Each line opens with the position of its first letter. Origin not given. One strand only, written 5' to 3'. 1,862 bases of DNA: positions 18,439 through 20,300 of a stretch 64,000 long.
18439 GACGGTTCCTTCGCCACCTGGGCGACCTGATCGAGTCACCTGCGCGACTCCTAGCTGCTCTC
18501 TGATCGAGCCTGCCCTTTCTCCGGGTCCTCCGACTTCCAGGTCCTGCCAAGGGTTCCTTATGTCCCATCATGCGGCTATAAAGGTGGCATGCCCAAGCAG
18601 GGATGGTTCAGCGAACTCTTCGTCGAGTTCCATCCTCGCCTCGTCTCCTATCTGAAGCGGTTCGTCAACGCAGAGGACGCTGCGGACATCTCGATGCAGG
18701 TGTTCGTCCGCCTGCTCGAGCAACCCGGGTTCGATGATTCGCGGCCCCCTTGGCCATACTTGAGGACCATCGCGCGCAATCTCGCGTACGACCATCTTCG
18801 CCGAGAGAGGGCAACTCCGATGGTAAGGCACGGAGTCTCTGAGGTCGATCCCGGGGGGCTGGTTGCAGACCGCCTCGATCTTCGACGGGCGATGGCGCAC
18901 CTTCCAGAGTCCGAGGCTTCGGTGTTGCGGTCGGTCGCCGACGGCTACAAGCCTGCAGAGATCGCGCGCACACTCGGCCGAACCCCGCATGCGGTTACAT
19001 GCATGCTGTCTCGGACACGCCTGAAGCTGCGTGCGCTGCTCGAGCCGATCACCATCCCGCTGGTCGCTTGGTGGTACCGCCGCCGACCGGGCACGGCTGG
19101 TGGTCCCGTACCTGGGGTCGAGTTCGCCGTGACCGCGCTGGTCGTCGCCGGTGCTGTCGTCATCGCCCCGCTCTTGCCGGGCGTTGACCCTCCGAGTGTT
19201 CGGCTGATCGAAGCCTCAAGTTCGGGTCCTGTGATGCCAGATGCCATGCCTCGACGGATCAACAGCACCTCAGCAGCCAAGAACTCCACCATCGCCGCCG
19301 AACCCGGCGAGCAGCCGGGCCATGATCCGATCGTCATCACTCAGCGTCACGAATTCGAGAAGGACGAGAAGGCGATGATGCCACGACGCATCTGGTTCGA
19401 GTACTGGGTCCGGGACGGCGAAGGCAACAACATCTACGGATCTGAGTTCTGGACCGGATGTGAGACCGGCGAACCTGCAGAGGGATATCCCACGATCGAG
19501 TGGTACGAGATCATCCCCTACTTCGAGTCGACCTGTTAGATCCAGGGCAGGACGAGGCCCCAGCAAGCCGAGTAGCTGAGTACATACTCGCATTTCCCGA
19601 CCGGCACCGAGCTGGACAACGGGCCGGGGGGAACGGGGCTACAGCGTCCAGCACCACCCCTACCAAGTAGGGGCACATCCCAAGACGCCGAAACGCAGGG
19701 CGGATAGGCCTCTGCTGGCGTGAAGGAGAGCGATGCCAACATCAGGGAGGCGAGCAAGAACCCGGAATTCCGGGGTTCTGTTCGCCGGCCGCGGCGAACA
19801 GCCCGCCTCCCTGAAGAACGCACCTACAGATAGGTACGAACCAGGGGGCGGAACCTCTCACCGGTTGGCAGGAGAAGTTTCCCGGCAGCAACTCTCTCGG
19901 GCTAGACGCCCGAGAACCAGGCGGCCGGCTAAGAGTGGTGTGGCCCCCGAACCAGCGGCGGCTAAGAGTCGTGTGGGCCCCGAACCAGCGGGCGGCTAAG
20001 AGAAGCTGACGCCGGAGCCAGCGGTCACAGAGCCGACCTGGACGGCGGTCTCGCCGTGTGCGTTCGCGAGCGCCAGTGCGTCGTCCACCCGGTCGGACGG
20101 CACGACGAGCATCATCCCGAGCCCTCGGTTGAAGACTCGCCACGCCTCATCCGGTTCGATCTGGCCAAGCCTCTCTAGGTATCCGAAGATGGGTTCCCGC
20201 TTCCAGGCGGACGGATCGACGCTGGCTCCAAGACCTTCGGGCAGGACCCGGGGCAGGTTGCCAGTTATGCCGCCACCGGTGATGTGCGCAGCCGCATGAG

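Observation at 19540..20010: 456-bp highly structured non-coding region between convergent genes, ending in three tandem ~34-bp repeats that generate the purM stop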

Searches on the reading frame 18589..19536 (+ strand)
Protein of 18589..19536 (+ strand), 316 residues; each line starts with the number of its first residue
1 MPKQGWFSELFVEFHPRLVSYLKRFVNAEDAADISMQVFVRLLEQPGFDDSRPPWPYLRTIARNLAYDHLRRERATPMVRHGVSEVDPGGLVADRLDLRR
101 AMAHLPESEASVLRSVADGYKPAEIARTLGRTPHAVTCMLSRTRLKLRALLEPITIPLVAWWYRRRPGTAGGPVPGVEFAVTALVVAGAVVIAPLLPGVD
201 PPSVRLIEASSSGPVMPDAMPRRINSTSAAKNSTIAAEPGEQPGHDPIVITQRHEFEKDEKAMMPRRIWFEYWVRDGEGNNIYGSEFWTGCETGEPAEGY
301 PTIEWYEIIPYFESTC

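Call 31: search_protein_families(library=pfam, proteins=[window:18589-19536:+], max_evalue=1)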
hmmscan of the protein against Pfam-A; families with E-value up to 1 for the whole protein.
window:18589-19536:+ (316 aa): 4 families
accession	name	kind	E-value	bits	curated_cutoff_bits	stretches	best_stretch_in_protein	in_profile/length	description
PF04542.20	Sigma70_r2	-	7e-12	45.4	24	1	10-75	1-70/71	Sigma-70 region 2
PF08281.18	Sigma70_r4_2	-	7.2e-07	29.2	25.7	1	96-147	2-54/54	Sigma-70, region 4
PF13384.12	HTH_23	-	0.0014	18.8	24.6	1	110-142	8-40/50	Homeodomain-like domain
PF00196.25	GerE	-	0.0088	16.1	23.5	1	107-149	5-47/57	Bacterial regulatory proteins, luxR family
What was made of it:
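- On ECF sigma factor (neighbouring gene): PF04542 at 7e-12 and PF08281 at 7e-7 (call 31).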

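Call 32: search_protein_families(library=ncbifam, proteins=[window:18589-19536:+], max_evalue=1)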
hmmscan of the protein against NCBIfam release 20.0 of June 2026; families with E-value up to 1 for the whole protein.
window:18589-19536:+ (316 aa): 43 families (the best 25 are shown)
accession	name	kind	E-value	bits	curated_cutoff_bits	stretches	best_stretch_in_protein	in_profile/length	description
TIGR02985.1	Sig70_bacteroi1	subfamily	3.7e-15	56.5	126.4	1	7-150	3-161/162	RNA polymerase sigma-70 factor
TIGR02937.1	sigma70-ECF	superfamily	1.4e-13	50.8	42.9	1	7-149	3-163/165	sigma-70 family RNA polymerase sigma factor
NF058625.1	sigma_PG0214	equivalog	6.8e-13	48.7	130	1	6-151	5-161/170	GFO_1088 family ECF-type sigma factor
TIGR02989.1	Sig-70_gvs1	subfamily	9.4e-11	41.9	124.55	1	7-148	3-155/158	RNA polymerase sigma-70 factor, Rhodopirellula/Verrucomicrobium family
TIGR02983.1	SigE-fam_strep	subfamily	1.2e-10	41.5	141.55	1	6-152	7-159/162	SigE family RNA polymerase sigma factor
NF004113.0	PRK05602.1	equivalog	2.6e-09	37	208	1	13-152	53-202/211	RNA polymerase sigma factor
NF009175.0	PRK12523.1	equivalog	3.1e-08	33.8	271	1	9-75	14-84/172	RNA polymerase sigma factor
TIGR02952.1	Sig70_famx2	equivalog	1.4e-07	31.6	206.45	1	7-150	13-169/170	ECF subfamily RNA polymerase sigma factor, BldN family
NF005448.0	PRK07037.1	equivalog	2.1e-07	30.6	190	1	4-73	11-81/186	RNA polymerase factor sigma-70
NF040705.1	sigma_mbnA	exception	4.3e-07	29.8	350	1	9-76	4-71/272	methanobactin precursor domain-containing sigma factor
NF009172.0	PRK12519.1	subfamily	8.4e-07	28.7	222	1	25-152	50-190/194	RNA polymerase sigma factor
NF007227.0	PRK09645.1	subfamily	2.4e-06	27.6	202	1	8-150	16-166/177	sigma-70 family RNA polymerase sigma factor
NF009191.0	PRK12539.1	subfamily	3.6e-06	26.6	171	1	28-149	49-177/185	sigma-70 family RNA polymerase sigma factor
TIGR02959.1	SigZ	equivalog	4.4e-06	26.6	168.65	1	13-152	3-149/170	RNA polymerase sigma factor SigZ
NF009165.0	PRK12512.1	equivalog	2.4e-05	24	198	1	28-147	50-175/184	RNA polymerase sigma factor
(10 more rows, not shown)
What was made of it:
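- On ECF sigma factor (neighbouring gene): TIGR02937 scores 50.8 bits against a cutoff of 42.9 (call 32).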

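Call 38: find_homologous_proteins(query=window:18589-19536:+, max_evalue=1e-10)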
Query window:18589-19536:+ (316 aa): 2 proteins with E <= 1e-10 among 5548 candidates.
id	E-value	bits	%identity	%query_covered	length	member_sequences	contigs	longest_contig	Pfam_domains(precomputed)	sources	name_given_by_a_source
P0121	3.1e-214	728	100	100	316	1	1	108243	PF04542.21,PF08281.19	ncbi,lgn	ncbi:MAG: RNA polymerase sigma factor [Actinomycetota bacterium]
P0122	1.7e-127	443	66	98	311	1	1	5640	PF04542.21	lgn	-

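Call 71: search_protein_families(library=padloc, proteins=[window:18589-19536:+], max_evalue=0.1)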
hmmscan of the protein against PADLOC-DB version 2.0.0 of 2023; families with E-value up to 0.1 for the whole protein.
window:18589-19536:+ (316 aa): 1 family
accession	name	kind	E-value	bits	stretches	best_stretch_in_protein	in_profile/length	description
PDLC01851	CARF3--CARF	-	0.012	13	1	103-151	208-256/279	-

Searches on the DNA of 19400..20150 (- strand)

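Call 4: search_rna_families(source=window, start=19400, end=20150, threshold=evalue, max_evalue=10, show_alignments=3)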
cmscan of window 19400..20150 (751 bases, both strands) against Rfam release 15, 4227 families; matches with E-value up to 10: 8.
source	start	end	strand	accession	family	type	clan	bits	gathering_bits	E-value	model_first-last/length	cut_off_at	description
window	19736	19821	-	RF03017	RT-13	Gene; sRNA;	-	18.5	69.1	0.88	1-67/67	no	RT-13 RNA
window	20034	20092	-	RF03169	c-di-GMP-II-GAG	Cis-reg; riboswitch;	CL00127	16.3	40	3.7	1-86/86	no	c-di-GMP-II-GAG riboswitch aptamer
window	19721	19739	+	RF02965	CyVA-1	Gene; sRNA;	-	15.4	41.4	2.6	44-62/77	no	CyVA-1 RNA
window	20038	20107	+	RF03181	mir-2755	Gene; miRNA;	-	14.4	76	4.7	1-74/74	no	mir-2755 microRNA precursor family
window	19637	19704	-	RF03479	mir-324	Gene; miRNA;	-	13.6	70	8.7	1-83/83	no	mir-324 microRNA precursor family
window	19513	19633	-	RF00677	MIR168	Gene; miRNA;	-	13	66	4.8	1-129/129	no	MIR168 microRNA precursor family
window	19997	20114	-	RF01674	P27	Gene; sRNA;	-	11.2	50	9.6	13-146/192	no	Pseudomonas sRNA P27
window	19780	19802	-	RF01756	rne-II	Cis-reg;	-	9.1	50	6.7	262-284/287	no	rne-II RNA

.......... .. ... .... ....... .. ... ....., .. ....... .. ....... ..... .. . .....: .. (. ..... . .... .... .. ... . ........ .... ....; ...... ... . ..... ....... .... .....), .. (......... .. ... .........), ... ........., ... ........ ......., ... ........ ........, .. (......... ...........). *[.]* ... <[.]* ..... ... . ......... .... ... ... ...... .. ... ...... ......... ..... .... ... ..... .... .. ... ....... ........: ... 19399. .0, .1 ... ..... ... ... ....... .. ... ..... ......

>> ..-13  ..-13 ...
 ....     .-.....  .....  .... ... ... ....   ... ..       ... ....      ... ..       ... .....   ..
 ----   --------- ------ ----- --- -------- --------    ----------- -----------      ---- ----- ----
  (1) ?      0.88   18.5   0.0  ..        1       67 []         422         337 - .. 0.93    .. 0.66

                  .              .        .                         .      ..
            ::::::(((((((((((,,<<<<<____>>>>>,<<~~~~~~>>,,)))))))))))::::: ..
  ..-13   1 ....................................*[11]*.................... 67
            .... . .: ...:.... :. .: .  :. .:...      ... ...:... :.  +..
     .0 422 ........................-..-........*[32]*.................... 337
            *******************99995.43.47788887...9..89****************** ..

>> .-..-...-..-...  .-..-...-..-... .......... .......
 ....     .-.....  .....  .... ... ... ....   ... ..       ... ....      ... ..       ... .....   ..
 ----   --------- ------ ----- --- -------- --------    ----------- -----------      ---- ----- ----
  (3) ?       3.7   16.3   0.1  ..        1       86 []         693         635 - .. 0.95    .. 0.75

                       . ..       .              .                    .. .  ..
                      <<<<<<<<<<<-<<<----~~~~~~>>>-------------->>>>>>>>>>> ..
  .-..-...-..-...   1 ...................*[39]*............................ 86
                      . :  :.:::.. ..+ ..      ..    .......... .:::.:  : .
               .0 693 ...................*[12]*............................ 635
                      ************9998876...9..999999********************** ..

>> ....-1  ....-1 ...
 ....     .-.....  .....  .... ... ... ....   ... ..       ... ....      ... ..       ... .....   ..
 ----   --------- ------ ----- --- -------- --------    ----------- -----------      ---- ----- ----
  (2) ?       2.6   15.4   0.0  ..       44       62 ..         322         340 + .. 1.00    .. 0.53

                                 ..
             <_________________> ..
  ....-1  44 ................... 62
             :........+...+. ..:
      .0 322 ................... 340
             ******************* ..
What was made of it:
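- On Any Rfam 15 family (including RNase P, tmRNA, SRP, 6S, purine/ZTP riboswitches, actinobacterial sRNAs): A permissive scan of 19400-20150 gives a best hit to RT-13 of 18.5 bits against 69.1, and all other hits have E>2 (call 4).
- On RT-13 RNA: The score is 18.5 bits (call 4).
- Closest known: Rfam RT-13 RNA. Different: The score is 18.5 bits against a gathering score of 69.1, with E 0.88 (call 4).
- There is a weak sub-threshold Rfam hit to RT-13, 18.5 bits against a gathering score of 69.1 (call 4).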

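Call 55: build_rna_model(alignment_id=A3, structure=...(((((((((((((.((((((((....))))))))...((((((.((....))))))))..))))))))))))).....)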
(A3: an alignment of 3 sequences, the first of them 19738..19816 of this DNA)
Model R1 built from alignment A3 (3 sequences, 81 columns); structure: as given.
model positions 79; base pairs 29; branch points 1; effective number of sequences 1.43; information 0.716 bits per position. Calibrated on 0.2 Mb of random sequence (short: E-values are rough).
structure used (alignment columns):
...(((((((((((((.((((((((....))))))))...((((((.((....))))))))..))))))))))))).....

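Call 56: search_with_rna_model(model_id=R1, sources=[window, L005, L006, L007, L008, L009, L010, L017, L018, L019], max_evalue=10, make_alignment=true, show_alignments=6)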
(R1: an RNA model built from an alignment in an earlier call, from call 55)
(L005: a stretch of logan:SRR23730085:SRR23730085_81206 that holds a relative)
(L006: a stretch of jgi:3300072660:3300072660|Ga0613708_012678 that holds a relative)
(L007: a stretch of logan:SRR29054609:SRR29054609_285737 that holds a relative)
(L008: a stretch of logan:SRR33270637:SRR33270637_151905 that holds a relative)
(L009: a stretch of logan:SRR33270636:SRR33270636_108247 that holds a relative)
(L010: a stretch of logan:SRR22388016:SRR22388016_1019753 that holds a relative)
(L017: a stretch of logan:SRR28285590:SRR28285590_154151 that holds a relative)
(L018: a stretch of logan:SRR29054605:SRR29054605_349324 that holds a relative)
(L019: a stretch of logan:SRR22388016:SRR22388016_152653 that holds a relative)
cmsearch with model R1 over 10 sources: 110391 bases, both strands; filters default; matches with E-value up to 10: 11.
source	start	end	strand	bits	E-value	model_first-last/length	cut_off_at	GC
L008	1550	1628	+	102.4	1.4e-21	1-79/79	no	0.7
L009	3135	3213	+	102.4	1.4e-21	1-79/79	no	0.7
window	19738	19816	-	101.8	2e-21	1-79/79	no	0.66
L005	2888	2966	+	101.8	2e-21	1-79/79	no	0.66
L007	1971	2050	+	63.2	2.3e-12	1-79/79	no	0.69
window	19740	19818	+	29.7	0.00016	1-79/79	no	0.66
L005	2886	2964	-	29.7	0.00016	1-79/79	no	0.66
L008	1548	1626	-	23.1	0.0056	1-79/79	no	0.7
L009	3133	3211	-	23.1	0.0056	1-79/79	no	0.7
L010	1709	1760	+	20.7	0.02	1-79/79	no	0.79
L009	308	329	-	9.6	8.1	38-59/79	no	0.68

Alignment A4: 11 matches aligned to the model, 91 columns, each read 5' to 3' on its own strand. Consensus structure (alignment columns), stored with it:
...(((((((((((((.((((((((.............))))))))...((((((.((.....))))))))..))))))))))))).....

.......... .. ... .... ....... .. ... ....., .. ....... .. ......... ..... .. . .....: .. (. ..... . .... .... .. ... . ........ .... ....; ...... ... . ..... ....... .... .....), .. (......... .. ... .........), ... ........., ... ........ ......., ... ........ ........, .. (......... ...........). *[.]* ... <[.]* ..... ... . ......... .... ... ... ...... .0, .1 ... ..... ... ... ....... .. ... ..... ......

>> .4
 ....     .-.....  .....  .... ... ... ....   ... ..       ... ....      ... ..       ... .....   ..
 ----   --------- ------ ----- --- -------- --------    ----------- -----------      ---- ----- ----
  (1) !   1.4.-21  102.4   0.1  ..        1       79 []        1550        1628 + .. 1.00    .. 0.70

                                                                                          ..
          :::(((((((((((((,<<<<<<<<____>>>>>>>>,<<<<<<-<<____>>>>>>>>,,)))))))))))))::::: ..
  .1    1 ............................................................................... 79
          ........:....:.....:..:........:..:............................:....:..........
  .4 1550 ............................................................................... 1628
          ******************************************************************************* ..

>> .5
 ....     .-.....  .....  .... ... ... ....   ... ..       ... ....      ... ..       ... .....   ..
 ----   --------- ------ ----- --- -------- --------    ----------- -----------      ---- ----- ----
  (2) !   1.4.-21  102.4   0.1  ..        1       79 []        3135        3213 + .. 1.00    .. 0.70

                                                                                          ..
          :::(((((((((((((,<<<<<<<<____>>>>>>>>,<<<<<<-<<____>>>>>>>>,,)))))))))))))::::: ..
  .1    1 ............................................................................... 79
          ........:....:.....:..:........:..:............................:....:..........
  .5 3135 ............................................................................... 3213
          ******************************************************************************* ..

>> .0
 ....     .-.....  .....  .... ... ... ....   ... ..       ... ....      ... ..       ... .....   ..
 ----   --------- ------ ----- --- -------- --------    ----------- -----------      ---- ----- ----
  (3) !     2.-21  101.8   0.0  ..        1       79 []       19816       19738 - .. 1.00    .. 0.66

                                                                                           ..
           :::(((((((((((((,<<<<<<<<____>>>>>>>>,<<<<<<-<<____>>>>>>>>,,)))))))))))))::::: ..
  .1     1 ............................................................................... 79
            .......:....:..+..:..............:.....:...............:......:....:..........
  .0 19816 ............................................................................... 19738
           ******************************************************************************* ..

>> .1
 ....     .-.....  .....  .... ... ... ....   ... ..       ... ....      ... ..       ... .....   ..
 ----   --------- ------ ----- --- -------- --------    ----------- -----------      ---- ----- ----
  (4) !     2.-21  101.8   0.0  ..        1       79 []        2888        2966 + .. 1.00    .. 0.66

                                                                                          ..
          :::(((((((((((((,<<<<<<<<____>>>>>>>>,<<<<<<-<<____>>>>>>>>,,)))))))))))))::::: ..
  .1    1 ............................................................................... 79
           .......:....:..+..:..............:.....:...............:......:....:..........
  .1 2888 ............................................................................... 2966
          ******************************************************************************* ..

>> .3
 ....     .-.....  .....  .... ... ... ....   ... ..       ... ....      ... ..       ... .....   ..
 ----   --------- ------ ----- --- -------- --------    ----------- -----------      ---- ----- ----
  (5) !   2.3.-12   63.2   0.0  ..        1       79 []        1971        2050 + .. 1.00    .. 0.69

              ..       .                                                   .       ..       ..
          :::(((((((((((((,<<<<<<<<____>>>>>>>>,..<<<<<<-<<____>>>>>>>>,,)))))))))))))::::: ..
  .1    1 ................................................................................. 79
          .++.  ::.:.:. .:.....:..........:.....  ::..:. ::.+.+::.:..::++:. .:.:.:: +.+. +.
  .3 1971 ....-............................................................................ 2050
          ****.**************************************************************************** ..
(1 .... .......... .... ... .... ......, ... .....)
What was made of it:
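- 19742..19814 (-): Three-way junction RNA structure spanning codons 4-27 of the small ORF. P1 is 19814..19801 paired with 19755..19742. Hairpin 1 is 19799..19780, with an invariant CG[CGGC]CG top. Hairpin 2 is 19779..19757. A covariance model built without L010 finds L010:1709-1760 (E 0.02) and no other copy (call 56).
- On Conserved cis-regulatory RNA structure: A covariance model finds the left-out L010 copy (call 56).
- The covariance model detects the L010 copy (call 56).
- Tried and rejected: A dispersed repeat or MITE reading of the junction was rejected, because it is single-copy in the window and in 9 related loci (call 56).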

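Call 81: search_dna_similar(query=window:19735-19865:-, collection=plasmids, mode=distant, max_evalue=0.01, max_rows=10)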
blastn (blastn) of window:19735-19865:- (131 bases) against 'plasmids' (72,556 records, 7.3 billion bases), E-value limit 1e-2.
No match.
